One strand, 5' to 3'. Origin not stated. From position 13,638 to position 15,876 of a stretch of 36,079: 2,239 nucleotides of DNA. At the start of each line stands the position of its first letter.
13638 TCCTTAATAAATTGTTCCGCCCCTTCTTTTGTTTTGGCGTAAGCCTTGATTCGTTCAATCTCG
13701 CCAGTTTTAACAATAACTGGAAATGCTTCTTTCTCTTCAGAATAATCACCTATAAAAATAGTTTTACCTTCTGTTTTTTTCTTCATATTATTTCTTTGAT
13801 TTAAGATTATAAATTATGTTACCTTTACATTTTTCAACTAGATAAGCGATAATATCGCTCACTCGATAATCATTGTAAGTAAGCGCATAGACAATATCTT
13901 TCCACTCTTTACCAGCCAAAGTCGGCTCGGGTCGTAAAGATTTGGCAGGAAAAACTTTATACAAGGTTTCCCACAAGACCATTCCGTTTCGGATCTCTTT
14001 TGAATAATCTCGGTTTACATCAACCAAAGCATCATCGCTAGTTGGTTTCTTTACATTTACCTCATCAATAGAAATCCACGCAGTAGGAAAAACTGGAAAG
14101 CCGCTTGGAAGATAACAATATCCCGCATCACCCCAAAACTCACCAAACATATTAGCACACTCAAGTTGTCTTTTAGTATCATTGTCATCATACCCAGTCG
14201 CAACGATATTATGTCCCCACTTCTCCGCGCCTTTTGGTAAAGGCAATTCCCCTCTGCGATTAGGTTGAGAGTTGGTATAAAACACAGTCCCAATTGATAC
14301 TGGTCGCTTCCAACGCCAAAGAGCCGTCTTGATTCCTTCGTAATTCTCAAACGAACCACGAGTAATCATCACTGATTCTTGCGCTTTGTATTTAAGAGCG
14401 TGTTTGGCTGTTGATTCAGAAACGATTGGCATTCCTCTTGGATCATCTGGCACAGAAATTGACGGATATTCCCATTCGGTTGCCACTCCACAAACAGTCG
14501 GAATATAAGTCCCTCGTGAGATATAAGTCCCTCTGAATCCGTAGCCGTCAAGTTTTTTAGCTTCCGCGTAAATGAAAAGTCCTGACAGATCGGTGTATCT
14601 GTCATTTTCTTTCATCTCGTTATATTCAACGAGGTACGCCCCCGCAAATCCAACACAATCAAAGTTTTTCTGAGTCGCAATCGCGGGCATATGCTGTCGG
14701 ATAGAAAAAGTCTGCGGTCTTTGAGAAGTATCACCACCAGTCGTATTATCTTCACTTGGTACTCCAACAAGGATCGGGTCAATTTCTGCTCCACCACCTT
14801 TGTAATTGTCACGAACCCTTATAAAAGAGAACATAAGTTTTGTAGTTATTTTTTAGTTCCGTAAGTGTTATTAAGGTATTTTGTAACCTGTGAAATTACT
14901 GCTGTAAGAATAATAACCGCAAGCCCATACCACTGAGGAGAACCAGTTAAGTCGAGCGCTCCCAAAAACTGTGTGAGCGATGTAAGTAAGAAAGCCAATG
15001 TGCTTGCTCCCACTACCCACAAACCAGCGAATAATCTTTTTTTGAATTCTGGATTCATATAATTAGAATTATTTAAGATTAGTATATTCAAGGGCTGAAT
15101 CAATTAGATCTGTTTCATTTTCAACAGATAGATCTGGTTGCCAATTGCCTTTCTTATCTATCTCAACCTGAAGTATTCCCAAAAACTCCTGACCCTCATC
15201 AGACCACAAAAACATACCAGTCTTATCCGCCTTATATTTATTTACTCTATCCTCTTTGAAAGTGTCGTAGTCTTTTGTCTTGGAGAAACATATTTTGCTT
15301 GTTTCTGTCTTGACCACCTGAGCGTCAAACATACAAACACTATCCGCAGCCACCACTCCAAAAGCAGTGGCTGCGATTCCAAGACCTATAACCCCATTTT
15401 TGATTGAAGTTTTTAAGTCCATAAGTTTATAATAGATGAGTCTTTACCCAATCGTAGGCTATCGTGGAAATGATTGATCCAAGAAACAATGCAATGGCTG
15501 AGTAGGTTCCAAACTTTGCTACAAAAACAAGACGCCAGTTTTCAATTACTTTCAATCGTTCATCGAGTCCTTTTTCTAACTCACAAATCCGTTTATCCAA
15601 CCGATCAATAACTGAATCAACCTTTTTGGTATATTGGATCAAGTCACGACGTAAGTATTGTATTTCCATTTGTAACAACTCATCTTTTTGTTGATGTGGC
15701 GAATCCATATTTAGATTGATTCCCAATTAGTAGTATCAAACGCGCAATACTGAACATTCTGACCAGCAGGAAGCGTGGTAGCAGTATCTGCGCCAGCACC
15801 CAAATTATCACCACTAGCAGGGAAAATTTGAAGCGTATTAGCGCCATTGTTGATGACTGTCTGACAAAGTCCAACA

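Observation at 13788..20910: A 7 kb block of exported and membrane proteins between the head and tail modules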

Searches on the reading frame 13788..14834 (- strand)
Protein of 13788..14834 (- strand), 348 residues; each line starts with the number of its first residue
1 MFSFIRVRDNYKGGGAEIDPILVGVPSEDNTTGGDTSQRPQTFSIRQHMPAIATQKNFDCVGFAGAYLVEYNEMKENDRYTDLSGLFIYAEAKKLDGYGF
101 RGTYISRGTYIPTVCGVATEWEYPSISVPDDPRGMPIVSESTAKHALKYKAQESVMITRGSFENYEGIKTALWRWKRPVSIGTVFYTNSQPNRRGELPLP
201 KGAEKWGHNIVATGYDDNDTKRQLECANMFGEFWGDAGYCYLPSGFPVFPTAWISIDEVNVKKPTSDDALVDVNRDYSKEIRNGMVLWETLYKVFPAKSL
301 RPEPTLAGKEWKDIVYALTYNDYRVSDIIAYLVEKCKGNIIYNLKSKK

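Call 4: search_protein_families(library=pfam, proteins=[window:13788-14834:-], max_evalue=0.1)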
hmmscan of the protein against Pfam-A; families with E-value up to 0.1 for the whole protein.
window:13788-14834:- (348 aa): 1 family
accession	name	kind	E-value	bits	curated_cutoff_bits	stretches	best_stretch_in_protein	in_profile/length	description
PF00112.29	Peptidase_C1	-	0.00097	19.7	20.7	1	115-242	82-202/220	Papain family cysteine protease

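Call 5: search_protein_families(library=phrogs, proteins=[window:13788-14834:-], max_evalue=0.1)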
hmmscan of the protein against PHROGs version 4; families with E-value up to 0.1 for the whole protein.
window:13788-14834:- (348 aa): 1 family
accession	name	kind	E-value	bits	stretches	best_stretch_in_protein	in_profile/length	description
phrog_16701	-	other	6.7e-09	36.5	1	58-242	47-211/234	peptidase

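Call 29: search_solved_structures(query=window:13788-14834:-, max_evalue=1, show_alignments=1)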
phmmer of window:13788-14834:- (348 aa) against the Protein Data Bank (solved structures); distinct sequences matched with E-value up to 1: 41.
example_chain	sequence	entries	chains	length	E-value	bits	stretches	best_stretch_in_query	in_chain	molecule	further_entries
3ois_A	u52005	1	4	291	1.8e-06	30.3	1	66-245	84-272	Cysteine protease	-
6u7d_A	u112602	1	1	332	0.064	15.3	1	176-242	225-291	FBSB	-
6yce_A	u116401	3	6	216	0.081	15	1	176-242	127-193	FBSB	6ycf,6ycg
6mis_A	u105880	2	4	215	0.085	14.9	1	153-243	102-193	Ananain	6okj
6y6l_A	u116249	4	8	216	0.09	14.8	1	153-243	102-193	Ananain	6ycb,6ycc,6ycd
1yal_A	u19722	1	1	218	0.15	14.1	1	201-242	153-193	CHYMOPAPAIN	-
3dym_A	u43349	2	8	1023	0.16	14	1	108-180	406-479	Beta-galactosidase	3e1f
3vd5_A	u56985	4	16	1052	0.38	12.8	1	108-180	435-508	Beta-galactosidase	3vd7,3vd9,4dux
1m6d_A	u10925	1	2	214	0.43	12.6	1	149-245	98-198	Cathepsin F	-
3iaq_A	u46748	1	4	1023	0.57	12.2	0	108-180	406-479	Beta-galactosidase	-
3vda_A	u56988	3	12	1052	0.63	12.1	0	108-180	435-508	Beta-galactosidase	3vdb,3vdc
3czj_A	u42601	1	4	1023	0.67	12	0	108-180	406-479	Beta-galactosidase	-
3muz_1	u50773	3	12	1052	0.72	11.9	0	108-180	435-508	Beta-galactosidase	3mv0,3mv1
3sep_A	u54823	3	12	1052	0.73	11.9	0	108-180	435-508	Beta-galactosidase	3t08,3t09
3t2o_A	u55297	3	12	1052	0.73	11.9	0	108-180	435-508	Beta-galactosidase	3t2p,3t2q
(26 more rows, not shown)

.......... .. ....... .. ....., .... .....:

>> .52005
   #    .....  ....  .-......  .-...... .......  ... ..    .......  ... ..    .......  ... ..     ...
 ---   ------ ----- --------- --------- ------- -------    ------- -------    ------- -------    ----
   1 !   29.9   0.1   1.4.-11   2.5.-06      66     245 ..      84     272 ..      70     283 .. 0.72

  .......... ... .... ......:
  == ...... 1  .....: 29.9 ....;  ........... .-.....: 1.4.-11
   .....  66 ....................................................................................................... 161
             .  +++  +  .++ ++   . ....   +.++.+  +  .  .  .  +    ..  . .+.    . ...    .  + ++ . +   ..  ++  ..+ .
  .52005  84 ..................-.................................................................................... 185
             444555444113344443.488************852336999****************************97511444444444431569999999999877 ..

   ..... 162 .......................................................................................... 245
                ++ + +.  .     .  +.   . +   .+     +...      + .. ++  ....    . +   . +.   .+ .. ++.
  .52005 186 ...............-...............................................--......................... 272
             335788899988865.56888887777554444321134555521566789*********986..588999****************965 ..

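Call 111: search_protein_families(library=ncbifam, proteins=[window:13788-14834:-], max_evalue=0.01)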
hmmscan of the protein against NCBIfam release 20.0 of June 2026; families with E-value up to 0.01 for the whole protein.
window:13788-14834:- (348 aa): 0 families

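Call 112: search_protein_families(library=padloc, proteins=[window:13788-14834:-], max_evalue=0.01)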
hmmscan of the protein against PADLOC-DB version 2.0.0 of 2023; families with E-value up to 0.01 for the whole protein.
window:13788-14834:- (348 aa): 0 families

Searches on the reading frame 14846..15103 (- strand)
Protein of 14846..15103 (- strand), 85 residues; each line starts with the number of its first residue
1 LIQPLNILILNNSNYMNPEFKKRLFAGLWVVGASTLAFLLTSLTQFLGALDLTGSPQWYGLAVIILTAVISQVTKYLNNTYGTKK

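Call 4: search_protein_families(library=pfam, proteins=[window:14846-15103:-], max_evalue=0.1)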
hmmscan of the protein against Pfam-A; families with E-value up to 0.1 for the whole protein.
window:14846-15103:- (85 aa): 0 families

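Call 5: search_protein_families(library=phrogs, proteins=[window:14846-15103:-], max_evalue=0.1)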
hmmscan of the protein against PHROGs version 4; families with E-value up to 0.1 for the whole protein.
window:14846-15103:- (85 aa): 0 families

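Call 59: search_protein_families(library=pfam, proteins=[window:14849-15058:-], max_evalue=1)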
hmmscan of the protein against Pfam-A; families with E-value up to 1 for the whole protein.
seq(70 aa): 1 family
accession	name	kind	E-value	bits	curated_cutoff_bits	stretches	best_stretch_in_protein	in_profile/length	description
PF25487.1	ETR1_N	-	0.07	13.8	27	1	13-60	37-84/97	Ethylene receptor 1-like, N-terminal domain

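Call 60: search_protein_families(library=phrogs, proteins=[window:14849-15058:-], max_evalue=1)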
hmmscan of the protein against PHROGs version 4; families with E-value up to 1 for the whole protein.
seq(70 aa): 2 families
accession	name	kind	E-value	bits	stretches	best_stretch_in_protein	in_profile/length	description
phrog_18240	-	unknown function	0.14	13.1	1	43-61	29-47/52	-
phrog_36022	-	unknown function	0.19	12.5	1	39-63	15-39/170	-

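Call 111: search_protein_families(library=ncbifam, proteins=[window:14846-15058:-], max_evalue=0.01)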
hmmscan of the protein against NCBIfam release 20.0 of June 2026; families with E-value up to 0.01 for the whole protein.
window:14846-15058:- (70 aa): 0 families

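Call 112: search_protein_families(library=padloc, proteins=[window:14846-15058:-], max_evalue=0.01)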
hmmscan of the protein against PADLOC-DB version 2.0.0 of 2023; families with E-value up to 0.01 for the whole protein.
window:14846-15058:- (70 aa): 0 families

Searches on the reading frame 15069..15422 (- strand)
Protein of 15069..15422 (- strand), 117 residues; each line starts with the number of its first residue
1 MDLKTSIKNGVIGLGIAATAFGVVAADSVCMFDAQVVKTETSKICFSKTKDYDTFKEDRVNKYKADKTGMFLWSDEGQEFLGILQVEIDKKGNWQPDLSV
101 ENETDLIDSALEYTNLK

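Call 4: search_protein_families(library=pfam, proteins=[window:15069-15422:-], max_evalue=0.1)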
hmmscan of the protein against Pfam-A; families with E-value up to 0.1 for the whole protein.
window:15069-15422:- (117 aa): 0 families

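Call 5: search_protein_families(library=phrogs, proteins=[window:15069-15422:-], max_evalue=0.1)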
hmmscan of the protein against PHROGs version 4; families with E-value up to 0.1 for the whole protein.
window:15069-15422:- (117 aa): 0 families

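Call 59: search_protein_families(library=pfam, proteins=[window:15072-15422:-], max_evalue=1)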
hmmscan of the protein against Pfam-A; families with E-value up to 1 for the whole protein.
seq(117 aa): 0 families

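Call 60: search_protein_families(library=phrogs, proteins=[window:15072-15422:-], max_evalue=1)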
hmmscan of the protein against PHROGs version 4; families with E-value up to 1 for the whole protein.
seq(117 aa): 0 families

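Call 111: search_protein_families(library=ncbifam, proteins=[window:15069-15422:-], max_evalue=0.01)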
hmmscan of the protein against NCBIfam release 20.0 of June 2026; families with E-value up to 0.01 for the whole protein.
window:15069-15422:- (117 aa): 0 families

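Call 112: search_protein_families(library=padloc, proteins=[window:15069-15422:-], max_evalue=0.01)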
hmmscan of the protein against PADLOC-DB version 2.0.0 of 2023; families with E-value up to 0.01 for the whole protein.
window:15069-15422:- (117 aa): 0 families

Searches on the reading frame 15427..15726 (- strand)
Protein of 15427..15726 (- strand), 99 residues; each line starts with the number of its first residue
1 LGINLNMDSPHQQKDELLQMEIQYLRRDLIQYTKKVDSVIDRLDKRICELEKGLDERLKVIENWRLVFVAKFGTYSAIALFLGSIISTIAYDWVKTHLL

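Call 4: search_protein_families(library=pfam, proteins=[window:15427-15726:-], max_evalue=0.1)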
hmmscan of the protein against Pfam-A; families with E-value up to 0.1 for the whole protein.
window:15427-15726:- (99 aa): 7 families
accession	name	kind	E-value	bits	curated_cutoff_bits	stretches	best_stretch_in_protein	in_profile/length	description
PF02845.22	CUE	-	0.02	15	21.1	1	19-43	14-38/42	CUE domain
PF09769.14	ApoO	-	0.038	14.3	31.4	1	10-87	8-84/131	Apolipoprotein O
PF05055.17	DUF677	-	0.039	13.3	29.1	1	40-88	155-203/336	Protein of unknown function (DUF677)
PF13334.11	DUF4094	-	0.044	14.7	24.5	1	20-54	50-84/90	Domain of unknown function (DUF4094)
PF14772.11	NYD-SP28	-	0.082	13.4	22.1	0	13-57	42-87/102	Sperm tail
PF17082.10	Spc29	-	0.082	13.1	31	1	19-64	131-171/245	Spindle Pole Component 29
PF08654.15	DASH_Dad2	-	0.091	13.6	26.9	1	20-69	9-57/99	DASH complex subunit Dad2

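Call 5: search_protein_families(library=phrogs, proteins=[window:15427-15726:-], max_evalue=0.1)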
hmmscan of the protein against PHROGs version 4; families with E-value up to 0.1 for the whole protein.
window:15427-15726:- (99 aa): 4 families
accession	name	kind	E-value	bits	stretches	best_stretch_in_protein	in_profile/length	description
phrog_3534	-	unknown function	0.012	16.7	1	7-48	66-113/117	-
phrog_16654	-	unknown function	0.074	14.2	1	36-72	42-78/101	-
phrog_22599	-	unknown function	0.079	14.3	0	21-50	33-62/96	-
phrog_12846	-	tail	0.085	12.7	1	12-54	112-154/552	tail fiber protein; Ig-domain containing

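Call 59: search_protein_families(library=pfam, proteins=[window:15430-15708:-], max_evalue=1)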
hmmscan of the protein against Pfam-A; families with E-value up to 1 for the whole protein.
seq(93 aa): 8 families
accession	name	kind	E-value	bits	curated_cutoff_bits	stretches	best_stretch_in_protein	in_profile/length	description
PF02845.22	CUE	-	0.018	15.1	21.1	1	13-37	14-38/42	CUE domain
PF05055.17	DUF677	-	0.037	13.4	29.1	1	35-82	156-203/336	Protein of unknown function (DUF677)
PF09769.14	ApoO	-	0.042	14.2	31.4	1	5-81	9-84/131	Apolipoprotein O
PF13334.11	DUF4094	-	0.051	14.5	24.5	1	15-48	51-84/90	Domain of unknown function (DUF4094)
PF08654.15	DASH_Dad2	-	0.079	13.8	26.9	1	14-63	9-57/99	DASH complex subunit Dad2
PF17082.10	Spc29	-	0.091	13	31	1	13-58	131-171/245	Spindle Pole Component 29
PF14772.11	NYD-SP28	-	0.13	12.8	22.1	1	13-51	49-87/102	Sperm tail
PF16808.10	PKcGMP_CC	-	0.36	10.9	35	1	38-56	7-25/35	Coiled-coil N-terminus of cGMP-dependent protein kinase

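Call 60: search_protein_families(library=phrogs, proteins=[window:15430-15708:-], max_evalue=1)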
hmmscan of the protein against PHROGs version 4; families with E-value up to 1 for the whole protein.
seq(93 aa): 6 families
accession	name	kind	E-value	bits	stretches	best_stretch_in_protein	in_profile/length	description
phrog_3534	-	unknown function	0.021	15.9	1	5-42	70-113/117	-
phrog_16654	-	unknown function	0.066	14.4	1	30-66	42-78/101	-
phrog_22599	-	unknown function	0.076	14.4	1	15-44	33-62/96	-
phrog_12846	-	tail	0.081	12.7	1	7-48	113-154/552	tail fiber protein; Ig-domain containing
phrog_36198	-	unknown function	0.12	13.5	1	60-92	14-46/69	-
phrog_15507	-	unknown function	0.22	12.7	1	15-84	39-109/114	-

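Call 111: search_protein_families(library=ncbifam, proteins=[window:15427-15708:-], max_evalue=0.01)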
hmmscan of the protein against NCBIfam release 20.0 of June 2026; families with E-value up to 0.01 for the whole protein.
window:15427-15708:- (93 aa): 0 families

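Call 112: search_protein_families(library=padloc, proteins=[window:15427-15708:-], max_evalue=0.01)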
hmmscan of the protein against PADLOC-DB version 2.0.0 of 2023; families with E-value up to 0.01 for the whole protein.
window:15427-15708:- (93 aa): 0 families
